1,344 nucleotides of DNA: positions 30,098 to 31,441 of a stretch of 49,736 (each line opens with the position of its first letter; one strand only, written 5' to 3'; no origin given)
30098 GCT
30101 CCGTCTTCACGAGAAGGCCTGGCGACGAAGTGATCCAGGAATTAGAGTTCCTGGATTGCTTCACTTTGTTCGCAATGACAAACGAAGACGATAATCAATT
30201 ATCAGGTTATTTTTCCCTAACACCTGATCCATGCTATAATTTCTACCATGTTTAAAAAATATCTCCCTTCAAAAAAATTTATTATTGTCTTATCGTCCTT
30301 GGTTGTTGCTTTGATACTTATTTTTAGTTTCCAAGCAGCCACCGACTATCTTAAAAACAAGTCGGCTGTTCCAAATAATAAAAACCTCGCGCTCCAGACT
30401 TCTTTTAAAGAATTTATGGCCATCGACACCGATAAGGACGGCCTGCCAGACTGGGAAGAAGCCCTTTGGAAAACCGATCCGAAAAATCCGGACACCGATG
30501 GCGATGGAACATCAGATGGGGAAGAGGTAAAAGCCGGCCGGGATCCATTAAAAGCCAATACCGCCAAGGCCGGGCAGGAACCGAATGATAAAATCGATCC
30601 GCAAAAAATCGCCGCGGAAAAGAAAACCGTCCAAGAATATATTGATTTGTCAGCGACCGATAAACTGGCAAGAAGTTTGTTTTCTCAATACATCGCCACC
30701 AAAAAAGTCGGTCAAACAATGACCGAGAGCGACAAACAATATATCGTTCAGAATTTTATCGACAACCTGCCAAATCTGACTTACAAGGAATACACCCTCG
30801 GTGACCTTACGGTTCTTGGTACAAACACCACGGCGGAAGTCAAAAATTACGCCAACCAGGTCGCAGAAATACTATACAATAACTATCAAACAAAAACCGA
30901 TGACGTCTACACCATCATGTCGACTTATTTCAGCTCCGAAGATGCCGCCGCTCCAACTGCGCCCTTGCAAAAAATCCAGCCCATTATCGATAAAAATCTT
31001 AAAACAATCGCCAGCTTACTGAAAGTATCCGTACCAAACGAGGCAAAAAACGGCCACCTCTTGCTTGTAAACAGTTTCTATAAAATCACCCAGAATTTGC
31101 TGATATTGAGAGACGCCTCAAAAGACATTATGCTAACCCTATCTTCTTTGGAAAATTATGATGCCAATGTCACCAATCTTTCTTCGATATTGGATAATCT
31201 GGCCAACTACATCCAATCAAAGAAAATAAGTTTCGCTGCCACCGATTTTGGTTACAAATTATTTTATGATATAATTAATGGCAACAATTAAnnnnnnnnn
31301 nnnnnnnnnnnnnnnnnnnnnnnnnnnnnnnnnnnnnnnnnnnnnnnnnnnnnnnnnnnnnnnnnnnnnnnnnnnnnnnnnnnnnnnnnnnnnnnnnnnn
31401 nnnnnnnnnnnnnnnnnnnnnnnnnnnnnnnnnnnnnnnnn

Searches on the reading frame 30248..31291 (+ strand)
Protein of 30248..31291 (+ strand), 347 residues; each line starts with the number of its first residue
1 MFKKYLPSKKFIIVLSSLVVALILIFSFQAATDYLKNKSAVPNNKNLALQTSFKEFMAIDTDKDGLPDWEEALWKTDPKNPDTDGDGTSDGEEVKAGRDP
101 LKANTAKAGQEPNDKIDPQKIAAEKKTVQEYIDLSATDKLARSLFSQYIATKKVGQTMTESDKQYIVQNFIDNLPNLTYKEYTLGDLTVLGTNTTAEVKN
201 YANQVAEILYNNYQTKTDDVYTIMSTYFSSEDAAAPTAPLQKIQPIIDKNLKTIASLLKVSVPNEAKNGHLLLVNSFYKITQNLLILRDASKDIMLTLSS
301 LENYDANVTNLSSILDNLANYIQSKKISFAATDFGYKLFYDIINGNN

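Call 8: search_protein_families(library=pfam, proteins=[window:30248-31291:+], max_evalue=0.01)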
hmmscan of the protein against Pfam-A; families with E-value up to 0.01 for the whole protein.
window:30248-31291:+ (347 aa): 1 family
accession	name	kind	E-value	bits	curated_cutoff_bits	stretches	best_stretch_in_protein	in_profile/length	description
PF18884.5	TSP3_bac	-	1.2e-10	41.5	25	1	82-103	1-22/22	Bacterial TSP3 repeat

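Call 9: search_protein_families(library=ncbifam, proteins=[window:30248-31291:+], max_evalue=0.01)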
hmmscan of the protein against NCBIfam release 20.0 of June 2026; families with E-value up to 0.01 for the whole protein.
window:30248-31291:+ (347 aa): 2 families
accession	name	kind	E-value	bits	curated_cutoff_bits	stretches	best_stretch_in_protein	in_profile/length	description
NF033765.2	gliding_CglD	equivalog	6.2e-06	24.3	400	1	50-96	197-243/1124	adventurous gliding motility lipoprotein CglD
NF047639.1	throspo3_MtsD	equivalog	7.4e-06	24.4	800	1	58-107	458-507/651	cell-cell cohesion protein MtsD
